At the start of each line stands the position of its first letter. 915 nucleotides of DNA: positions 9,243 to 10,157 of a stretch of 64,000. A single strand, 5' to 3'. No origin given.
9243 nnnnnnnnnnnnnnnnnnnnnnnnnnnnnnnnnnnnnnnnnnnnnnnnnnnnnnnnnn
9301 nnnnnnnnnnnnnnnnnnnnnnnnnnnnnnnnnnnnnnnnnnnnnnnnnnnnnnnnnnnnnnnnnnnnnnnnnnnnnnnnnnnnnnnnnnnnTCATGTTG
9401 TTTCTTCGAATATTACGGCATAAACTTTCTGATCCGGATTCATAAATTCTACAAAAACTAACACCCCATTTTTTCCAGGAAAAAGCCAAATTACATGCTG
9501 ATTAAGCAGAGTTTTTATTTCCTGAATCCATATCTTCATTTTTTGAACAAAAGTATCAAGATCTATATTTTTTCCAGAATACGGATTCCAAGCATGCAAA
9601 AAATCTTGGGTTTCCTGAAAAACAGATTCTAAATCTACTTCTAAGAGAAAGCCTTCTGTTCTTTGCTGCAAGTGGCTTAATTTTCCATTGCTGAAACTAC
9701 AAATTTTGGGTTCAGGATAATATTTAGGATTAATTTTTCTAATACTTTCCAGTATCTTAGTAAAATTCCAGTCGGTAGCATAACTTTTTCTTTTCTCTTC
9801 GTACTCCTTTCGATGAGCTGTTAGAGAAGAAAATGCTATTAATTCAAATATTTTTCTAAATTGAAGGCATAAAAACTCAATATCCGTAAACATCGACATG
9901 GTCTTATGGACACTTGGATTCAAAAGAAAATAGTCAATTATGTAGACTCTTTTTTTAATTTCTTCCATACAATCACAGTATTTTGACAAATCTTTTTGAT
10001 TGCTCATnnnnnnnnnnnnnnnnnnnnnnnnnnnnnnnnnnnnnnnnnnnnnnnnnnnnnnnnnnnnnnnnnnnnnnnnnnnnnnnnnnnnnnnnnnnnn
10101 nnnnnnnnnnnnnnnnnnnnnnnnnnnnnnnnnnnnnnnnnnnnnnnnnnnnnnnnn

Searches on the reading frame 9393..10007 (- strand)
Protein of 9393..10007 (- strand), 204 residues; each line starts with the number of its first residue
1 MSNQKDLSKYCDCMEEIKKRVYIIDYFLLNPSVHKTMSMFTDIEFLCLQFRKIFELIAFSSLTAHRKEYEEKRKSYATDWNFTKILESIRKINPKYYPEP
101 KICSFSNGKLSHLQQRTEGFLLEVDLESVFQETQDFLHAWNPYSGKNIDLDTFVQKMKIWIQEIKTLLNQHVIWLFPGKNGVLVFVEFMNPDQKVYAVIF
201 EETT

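Call 3: search_protein_families(library=pfam, proteins=[window:9393-10007:-], max_evalue=1)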
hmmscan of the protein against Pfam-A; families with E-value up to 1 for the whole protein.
window:9393-10007:- (204 aa): 2 families
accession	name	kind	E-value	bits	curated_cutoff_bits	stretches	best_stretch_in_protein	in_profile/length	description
PF14411.12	LHH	-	0.07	13.8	23.3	0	110-143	22-53/76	A nuclease of the HNH/ENDO VII superfamily with conserved LHH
PF07303.18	Occludin_ELL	-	0.24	12.7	31.2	1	58-118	37-97/101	Occludin homology domain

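Call 4: search_protein_families(library=ncbifam, proteins=[window:9393-10007:-], max_evalue=1)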
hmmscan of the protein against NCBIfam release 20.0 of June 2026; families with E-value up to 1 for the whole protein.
window:9393-10007:- (204 aa): 0 families

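Call 5: search_protein_families(library=padloc, proteins=[window:9393-10007:-], max_evalue=1)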
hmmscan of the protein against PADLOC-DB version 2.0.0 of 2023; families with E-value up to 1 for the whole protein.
window:9393-10007:- (204 aa): 0 families

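Call 6: find_homologous_proteins(query=window:9393-10007:-, max_evalue=0.001)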
Query window:9393-10007:- (204 aa): 5 proteins with E <= 0.001 among 106 candidates.
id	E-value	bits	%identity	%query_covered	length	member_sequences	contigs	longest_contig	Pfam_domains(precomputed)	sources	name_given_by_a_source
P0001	1.3e-134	464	100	100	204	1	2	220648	-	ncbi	-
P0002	1.0e-50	190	51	97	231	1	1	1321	PF02810.22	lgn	-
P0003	1.6e-29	121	38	94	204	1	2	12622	-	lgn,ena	-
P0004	3.4e-29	120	38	90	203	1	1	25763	-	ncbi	-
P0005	1.5e-27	114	39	85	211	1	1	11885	-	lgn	-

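Call 7: search_protein_families(library=phrogs, proteins=[window:9393-10007:-], max_evalue=1)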
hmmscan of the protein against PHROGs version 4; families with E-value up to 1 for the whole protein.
window:9393-10007:- (204 aa): 2 families
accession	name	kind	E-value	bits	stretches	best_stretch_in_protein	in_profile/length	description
phrog_13799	-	unknown function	1.4e-30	107.3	1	3-187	2-177/198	-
phrog_36895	-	unknown function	0.16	12.8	0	16-27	12-23/44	-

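Call 8: search_solved_structures(query=window:9393-10007:-, max_evalue=10)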
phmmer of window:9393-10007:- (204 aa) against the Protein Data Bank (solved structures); distinct sequences matched with E-value up to 10: 3.
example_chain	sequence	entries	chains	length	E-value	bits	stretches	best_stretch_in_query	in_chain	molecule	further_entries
5jw9_B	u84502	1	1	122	0.19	14.5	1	48-116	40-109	RNA polymerase II elongation factor ELL2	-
5n7i_A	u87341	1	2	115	0.48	13.1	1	50-119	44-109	MARVEL domain-containing protein 2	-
5n7h_A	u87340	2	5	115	0.55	12.9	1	50-119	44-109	MARVEL domain-containing protein 2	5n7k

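Call 9: find_encoding_contigs(protein=P0001, flank=6000, max_places=4)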
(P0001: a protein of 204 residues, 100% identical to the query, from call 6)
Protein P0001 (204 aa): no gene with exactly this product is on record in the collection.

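Call 10: find_encoding_contigs(protein=P0003, flank=6000, max_places=4)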
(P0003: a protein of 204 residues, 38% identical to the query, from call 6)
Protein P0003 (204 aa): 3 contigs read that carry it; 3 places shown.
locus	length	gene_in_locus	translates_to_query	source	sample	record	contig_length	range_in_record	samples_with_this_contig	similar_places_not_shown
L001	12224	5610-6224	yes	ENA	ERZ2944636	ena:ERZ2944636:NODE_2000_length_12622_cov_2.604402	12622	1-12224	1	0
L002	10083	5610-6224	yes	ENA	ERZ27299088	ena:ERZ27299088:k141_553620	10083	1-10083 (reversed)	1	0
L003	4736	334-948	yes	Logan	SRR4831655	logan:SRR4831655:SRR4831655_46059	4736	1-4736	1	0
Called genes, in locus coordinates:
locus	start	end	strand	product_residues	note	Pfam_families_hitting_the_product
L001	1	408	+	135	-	?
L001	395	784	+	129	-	PF02410:RsfS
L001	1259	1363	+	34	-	-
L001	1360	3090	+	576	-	PF01807:Zn_ribbon_DnaG, PF10410:DnaB_bind (faint), PF08275:DNAG_N, PF01751:Toprim, PF13155:Toprim_2, PF13662:Toprim_4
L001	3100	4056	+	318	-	PF00140:Sigma70_r1_2, PF04542:Sigma70_r2, PF04539:Sigma70_r3, PF04545:Sigma70_r4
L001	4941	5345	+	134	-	-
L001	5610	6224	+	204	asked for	-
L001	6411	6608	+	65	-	-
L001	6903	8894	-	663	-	PF00456:Transketolase_N, PF02779:Transket_pyr, PF02780:Transketolase_C, PF22613:Transketolase_C_1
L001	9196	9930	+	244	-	PF04452:Methyltrans_RNA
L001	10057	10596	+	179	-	-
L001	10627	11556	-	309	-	PF01758:SBF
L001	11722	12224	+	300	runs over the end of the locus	?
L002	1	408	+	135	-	?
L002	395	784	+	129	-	PF02410:RsfS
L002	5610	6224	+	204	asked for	-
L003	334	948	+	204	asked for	-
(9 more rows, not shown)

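Call 11: find_encoding_contigs(protein=P0004, flank=6000, max_places=4)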
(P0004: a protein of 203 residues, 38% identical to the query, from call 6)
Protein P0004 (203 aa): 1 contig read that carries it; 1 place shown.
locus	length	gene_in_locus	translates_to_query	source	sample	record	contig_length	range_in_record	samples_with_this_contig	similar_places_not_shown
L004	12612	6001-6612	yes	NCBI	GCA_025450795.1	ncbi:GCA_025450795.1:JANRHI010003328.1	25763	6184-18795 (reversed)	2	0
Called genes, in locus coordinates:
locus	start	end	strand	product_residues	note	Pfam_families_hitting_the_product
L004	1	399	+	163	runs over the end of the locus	PF00731:AIRC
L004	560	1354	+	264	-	PF13371:TPR_9 (faint), PF13414:TPR_11 (faint), PF13428:TPR_14 (faint), PF13431:TPR_17 (faint), PF13181:TPR_8 (faint), PF13374:TPR_10 (faint), PF00515:TPR_1, PF07719:TPR_2 (weak), +1 more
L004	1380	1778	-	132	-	-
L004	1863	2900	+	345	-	-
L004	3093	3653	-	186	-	-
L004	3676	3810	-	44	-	-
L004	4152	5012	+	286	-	PF08279:HTH_11 (weak), PF25583:WCX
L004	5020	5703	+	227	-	PF20796:PDDEXK_13, PF22558:REase-ARP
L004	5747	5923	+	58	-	PF20796:PDDEXK_13 (weak)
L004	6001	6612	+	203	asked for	-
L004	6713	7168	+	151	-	-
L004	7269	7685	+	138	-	PF13673:Acetyltransf_10, PF00583:Acetyltransf_1, PF13508:Acetyltransf_7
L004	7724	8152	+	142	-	PF03013:Pyr_excise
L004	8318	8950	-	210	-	PF05724:TPMT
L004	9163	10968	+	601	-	PF00929:RNase_T, PF16473:Rv2179c-like (faint), PF01541:GIY-YIG, PF27096:UvrC_M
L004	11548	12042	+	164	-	PF00499:Oxidored_q3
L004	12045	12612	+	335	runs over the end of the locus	PF00579:tRNA-synt_1b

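Call 12: find_encoding_contigs(protein=P0005, flank=6000, max_places=4)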
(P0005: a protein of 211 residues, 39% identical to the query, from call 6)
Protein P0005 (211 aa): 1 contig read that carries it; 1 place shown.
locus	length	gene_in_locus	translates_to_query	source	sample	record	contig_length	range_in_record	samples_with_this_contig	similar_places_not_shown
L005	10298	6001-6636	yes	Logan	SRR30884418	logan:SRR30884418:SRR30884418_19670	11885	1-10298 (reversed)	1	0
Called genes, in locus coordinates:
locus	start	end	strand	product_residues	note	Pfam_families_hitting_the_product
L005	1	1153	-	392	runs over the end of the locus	-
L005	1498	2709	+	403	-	PF13356:Arm-DNA-bind_3, PF00589:Phage_integrase (weak)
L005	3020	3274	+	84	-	PF12728:HTH_17 (weak)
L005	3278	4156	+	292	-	PF09250:Prim-Pol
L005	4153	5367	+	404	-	PF13481:AAA_25, PF03796:DnaB_C (faint)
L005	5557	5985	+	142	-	-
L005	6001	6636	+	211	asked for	-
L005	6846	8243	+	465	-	PF04185:Phosphoesterase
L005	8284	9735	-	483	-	PF00180:Iso_dh, PF18324:Isocitrate_DH_C_bact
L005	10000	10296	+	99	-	?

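Call 13: find_encoding_contigs(protein=P0002, flank=6000, max_places=4)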
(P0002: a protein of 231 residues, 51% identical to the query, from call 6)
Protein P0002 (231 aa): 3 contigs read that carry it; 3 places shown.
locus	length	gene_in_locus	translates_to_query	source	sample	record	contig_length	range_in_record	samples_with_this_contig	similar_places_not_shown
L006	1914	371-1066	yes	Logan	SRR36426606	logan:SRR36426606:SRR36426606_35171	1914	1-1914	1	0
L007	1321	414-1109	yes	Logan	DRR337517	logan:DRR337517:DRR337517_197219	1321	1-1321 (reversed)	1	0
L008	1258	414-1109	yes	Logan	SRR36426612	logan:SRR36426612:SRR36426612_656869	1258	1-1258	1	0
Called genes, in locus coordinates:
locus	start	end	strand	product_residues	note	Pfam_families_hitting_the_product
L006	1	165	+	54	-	?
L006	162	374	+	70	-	-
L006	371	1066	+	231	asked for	PF02810:SEC-C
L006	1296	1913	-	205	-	?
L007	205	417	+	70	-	-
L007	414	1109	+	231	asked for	PF02810:SEC-C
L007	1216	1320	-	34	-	?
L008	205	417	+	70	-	-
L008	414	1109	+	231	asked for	PF02810:SEC-C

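Call 21: find_related_loci(query=A1, collection=genome_contigs, flank=8000)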
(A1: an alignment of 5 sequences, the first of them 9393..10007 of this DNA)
Query A1 (204 aa) in genome_contigs; peptide patterns used: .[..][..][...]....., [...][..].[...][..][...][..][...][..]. (x = any residue, [..] = any of these).
142 stretches matched a pattern; 24 encode a relative of the query (tblastn E <= 1e-3); 24 distinct loci.
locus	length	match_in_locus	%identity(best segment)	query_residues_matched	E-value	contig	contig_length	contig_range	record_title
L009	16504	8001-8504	41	8-176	5e-39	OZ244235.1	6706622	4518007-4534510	MAG: Candidatus Latescibacterota bacterium isolate e5868d62-61ad-4724-99e8-9c09e4b40cf9 genome assembly, chromosome: 1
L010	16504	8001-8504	40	8-176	2e-37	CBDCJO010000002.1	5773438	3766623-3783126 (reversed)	MAG: Candidatus Latescibacterota bacterium isolate e8a457ff-d6c0-45dd-8553-2519624e1a5f genome assembly, contig: contig_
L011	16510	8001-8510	39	6-176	7e-36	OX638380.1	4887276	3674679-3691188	MAG: uncultured Verrucomicrobiae bacterium isolate efd5e50e-5b6a-4a0f-a0a2-e496bae301b3 genome assembly, chromosome: 1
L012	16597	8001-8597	37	2-202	7e-35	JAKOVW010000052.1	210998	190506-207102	MAG: Bacteroidota bacterium isolate JPNG_maxbin.068 k201_635195, whole genome shotgun sequence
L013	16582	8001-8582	39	8-201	2e-34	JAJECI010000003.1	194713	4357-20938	MAG: Candidatus Dadabacteria bacterium isolate jk18xAbins.11 k141_1340669, whole genome shotgun sequence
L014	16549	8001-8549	38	5-187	2e-33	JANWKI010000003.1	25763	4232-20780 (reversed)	MAG: Ignavibacteria bacterium isolate CRAIB_MAG89 c_000000003328, whole genome shotgun sequence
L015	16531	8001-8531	36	3-181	3e-32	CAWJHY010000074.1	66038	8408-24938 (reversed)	MAG: uncultured Acidobacteriota bacterium isolate MFD03323.bin.2.41 genome assembly, contig: contig_50259, whole genome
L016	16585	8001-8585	35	7-201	2e-32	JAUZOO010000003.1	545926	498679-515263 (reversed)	MAG: Bacteroidota bacterium isolate bin129(14d) IAGCJBLB_3, whole genome shotgun sequence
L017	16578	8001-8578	37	8-202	1e-32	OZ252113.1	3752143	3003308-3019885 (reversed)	MAG: Acidobacteriota bacterium isolate 2c58d5ee-68e6-4fab-842c-f2a4eb34635a genome assembly, chromosome: 1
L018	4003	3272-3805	35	6-185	4e-31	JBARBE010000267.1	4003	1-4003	MAG: Candidatus Acidiferrum sp. isolate MFD05764_ilm_asm_bin369 k127_170213, whole genome shotgun sequence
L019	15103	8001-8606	31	6-204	1e-30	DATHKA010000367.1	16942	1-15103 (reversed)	MAG TPA_asm: Chryseolinea sp. isolate SMAG_U12568 k141_407294, whole genome shotgun sequence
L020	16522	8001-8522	33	1-176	2e-29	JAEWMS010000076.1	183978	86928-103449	MAG: Bacillota bacterium isolate OH_PDB_143 k127_63744, whole genome shotgun sequence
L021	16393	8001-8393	40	5-145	1e-28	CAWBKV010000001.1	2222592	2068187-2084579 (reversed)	MAG: Methanotrichaceae archaeon isolate MFD04492.bin.1.23 genome assembly, contig: contig_4898, whole genome shotgun seq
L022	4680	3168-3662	36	10-175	4e-28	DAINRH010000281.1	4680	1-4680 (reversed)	MAG TPA_asm: Methylobacter sp. isolate CTOTU25073 NODE_623_length_4680_cov_3.260541, whole genome shotgun sequence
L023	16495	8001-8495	34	7-168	5e-28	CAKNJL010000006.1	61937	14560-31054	MAG TPA_asm: uncultured Clostridium sp. isolate ERR3414573_bin.67_metaWRAP_v1.1_MAG genome assembly, contig: NODE_764_le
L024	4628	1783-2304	34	6-180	1e-27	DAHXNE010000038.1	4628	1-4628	MAG TPA_asm: Gammaproteobacteria bacterium isolate clean1778 k141_5472, whole genome shotgun sequence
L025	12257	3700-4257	34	3-188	9e-27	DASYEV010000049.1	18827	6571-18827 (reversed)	MAG TPA_asm: Acidobacteriaceae bacterium isolate SMAG_U4996 k141_4231034, whole genome shotgun sequence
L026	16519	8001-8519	30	4-178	1e-26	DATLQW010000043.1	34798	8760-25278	MAG TPA_asm: Acetobacteraceae bacterium isolate SMAG_U13888 k141_284430, whole genome shotgun sequence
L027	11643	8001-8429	36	6-148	4e-25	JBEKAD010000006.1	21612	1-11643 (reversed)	MAG: Terriglobia bacterium isolate SPRUCE 104 SPRUCE_104_6, whole genome shotgun sequence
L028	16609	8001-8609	33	1-198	9e-25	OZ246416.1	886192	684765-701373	MAG: uncultured Gammaproteobacteria bacterium isolate binchicken_co266_193 genome assembly, chromosome: 1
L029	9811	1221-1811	31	1-200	7e-24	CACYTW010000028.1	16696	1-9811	MAG: uncultured Ruminococcus sp. isolate RUG12270 genome assembly, contig: RUG12270_asm_28, whole genome shotgun sequenc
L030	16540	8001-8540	34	3-184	1e-28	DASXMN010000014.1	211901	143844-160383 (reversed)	MAG TPA_asm: Candidatus Angelobacter sp. isolate SMAG_U5329 k141_705862, whole genome shotgun sequence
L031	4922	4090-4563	35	17-176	5e-19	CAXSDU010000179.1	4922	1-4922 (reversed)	MAG: uncultured Parafilimonas sp. isolate private_X5_metawrap_bin.6 genome assembly, contig: private_X5_metawrap_bin.6_1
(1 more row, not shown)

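Call 22: find_related_loci(query=A1, collection=viral_contigs, flank=8000)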
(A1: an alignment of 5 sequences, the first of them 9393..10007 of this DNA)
Query A1 (204 aa) in viral_contigs; peptide patterns used: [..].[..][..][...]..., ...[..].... (x = any residue, [..] = any of these).
127 stretches matched a pattern; 3 encode a relative of the query (tblastn E <= 1e-3); 3 distinct loci.
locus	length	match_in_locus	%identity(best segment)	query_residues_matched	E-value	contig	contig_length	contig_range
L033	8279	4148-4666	36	7-181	7e-30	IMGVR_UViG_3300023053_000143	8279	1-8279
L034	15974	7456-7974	36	7-181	7e-30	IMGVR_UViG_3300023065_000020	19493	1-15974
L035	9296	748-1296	27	1-180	6e-21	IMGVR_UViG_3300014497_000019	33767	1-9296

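Call 23: predict_structure(alignment_id=A1)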
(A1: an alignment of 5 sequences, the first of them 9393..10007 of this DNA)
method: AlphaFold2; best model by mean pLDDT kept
length: 204 residues; sequences in the alignment: 5
mean_pLDDT: 72.0   pTM: 0.71
mean pLDDT of the five models: 72.0, 60.0, 55.2, 53.7, 53.0
residues with pLDDT >= 90: 0; 70-90: 127; 50-70: 69; < 50: 8
segments of 3 or more residues with pLDDT < 50: 1-3
pLDDT, mean of each block of 10 residues (from residue 1): 60 86 84 58 81 81 66 65 75 77 73 77 81 66 57 83 84 61 64 69 55
secondary structure, 60 per line:
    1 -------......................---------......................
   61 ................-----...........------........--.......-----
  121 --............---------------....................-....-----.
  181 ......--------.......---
elements in order: H8-29 H39-76 H82-92 E99-106 E109-115 H123-134 H150-169 E171-174 E180-186 E195-201

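Call 31: search_protein_representatives(alignment_id=A1)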
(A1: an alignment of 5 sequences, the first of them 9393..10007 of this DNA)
Query: 5 sequences, 206 profile positions. Proteins with E-value up to 0.001 (for the whole library): 2420; up to 1e-10: 1712; up to 1e-30: 419. The best 150 are listed.
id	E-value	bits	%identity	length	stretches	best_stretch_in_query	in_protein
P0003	4.4e-88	310.4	-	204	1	5-205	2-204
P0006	2.2e-74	265.6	-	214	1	5-204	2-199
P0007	4.6e-66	238.5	-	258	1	5-205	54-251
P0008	1.7e-62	226.8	-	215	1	4-204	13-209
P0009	3.5e-62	225.8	-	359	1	5-204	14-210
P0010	3.5e-62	225.8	-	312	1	7-205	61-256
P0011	1.2e-60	220.8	-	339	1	5-204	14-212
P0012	2.6e-60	219.7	-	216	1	4-203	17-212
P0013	7.1e-59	215.0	-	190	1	15-203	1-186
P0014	3.7e-58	212.6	-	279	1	10-205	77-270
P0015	5.1e-58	212.2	-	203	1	4-205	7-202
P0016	9.9e-58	211.3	-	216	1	8-205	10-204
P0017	1.1e-57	211.2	-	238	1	10-204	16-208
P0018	1.3e-57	210.9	-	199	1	10-205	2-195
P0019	2.2e-57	210.1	-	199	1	11-205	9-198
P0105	6.3e-45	169.4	-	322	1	6-204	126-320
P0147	2.0e-42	161.2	-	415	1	8-202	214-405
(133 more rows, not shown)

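Call 36: search_solved_structures(query=A2, max_evalue=10, show_alignments=2)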
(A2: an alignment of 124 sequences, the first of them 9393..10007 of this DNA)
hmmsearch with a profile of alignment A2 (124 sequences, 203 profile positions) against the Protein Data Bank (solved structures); distinct sequences matched with E-value up to 10: 0.

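Call 38: search_protein_families(library=pfam, proteins=[L001:4941-5345:+, L005:5557-5985:+, L006:162-374:+, L009:6920-7879:-, L010:7194-7685:+, L011:5538-6905:+, L011:6909-8609:+, L012:6338-7906:+, L013:6472-7860:+, L015:6848-7741:-], max_evalue=0.01)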
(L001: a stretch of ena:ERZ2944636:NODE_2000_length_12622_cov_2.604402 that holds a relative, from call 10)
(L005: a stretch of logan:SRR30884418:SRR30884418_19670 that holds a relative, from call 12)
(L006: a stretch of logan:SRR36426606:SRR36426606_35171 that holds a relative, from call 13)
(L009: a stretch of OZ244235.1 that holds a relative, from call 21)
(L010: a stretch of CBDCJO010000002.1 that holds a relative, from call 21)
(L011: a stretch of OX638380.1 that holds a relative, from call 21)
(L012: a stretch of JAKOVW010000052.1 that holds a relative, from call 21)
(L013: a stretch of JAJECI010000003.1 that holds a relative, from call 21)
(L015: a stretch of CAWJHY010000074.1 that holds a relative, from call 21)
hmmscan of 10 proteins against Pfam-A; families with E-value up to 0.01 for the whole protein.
L001:4941-5345:+ (134 aa): 0 families

L005:5557-5985:+ (142 aa): 0 families

L006:162-374:+ (70 aa): 1 family
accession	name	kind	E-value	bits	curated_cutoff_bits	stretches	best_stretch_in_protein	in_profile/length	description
PF00239.26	Resolvase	-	0.00018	22.1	23.3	1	5-31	2-30/145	Resolvase, N terminal domain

L009:6920-7879:- (319 aa): 2 families
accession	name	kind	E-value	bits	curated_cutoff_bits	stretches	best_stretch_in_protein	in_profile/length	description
PF13505.12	OMP_b-brl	-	2e-06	28.5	28.7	1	87-274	22-156/175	Outer membrane protein beta-barrel domain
PF17197.9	DUF5134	-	0.0035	17.8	29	1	46-76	48-79/152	Domain of unknown function (DUF5134)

L010:7194-7685:+ (163 aa): 0 families

L011:5538-6905:+ (455 aa): 1 family
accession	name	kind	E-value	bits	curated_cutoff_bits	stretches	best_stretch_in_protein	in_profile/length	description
PF04471.18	Mrr_cat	-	2e-08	34.8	21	1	315-429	6-113/115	Restriction endonuclease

L011:6909-8609:+ (566 aa): 1 family
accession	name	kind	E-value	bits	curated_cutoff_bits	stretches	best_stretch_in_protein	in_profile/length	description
PF01555.25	N6_N4_Mtase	-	5.6e-38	131.5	26.7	1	40-293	1-219/221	DNA methylase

L012:6338-7906:+ (522 aa): 3 families
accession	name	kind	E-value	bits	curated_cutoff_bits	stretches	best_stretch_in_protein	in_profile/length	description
PF05598.16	DUF772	-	4.8e-20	71.8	23.1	1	55-123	1-73/74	Transposase domain (DUF772)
PF13751.12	DDE_Tnp_1_6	-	1.1e-18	68.2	25.1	1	338-460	1-124/125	Transposase DDE domain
PF01609.27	DDE_Tnp_1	-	0.0074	16.5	23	0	238-457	34-200/200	Transposase DDE domain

L013:6472-7860:+ (462 aa): 1 family
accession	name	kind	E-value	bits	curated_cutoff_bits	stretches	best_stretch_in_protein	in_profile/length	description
PF06468.19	Spond_N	-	9.6e-40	137.2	24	1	81-249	1-173/194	Spondin_N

L015:6848-7741:- (297 aa): 0 families
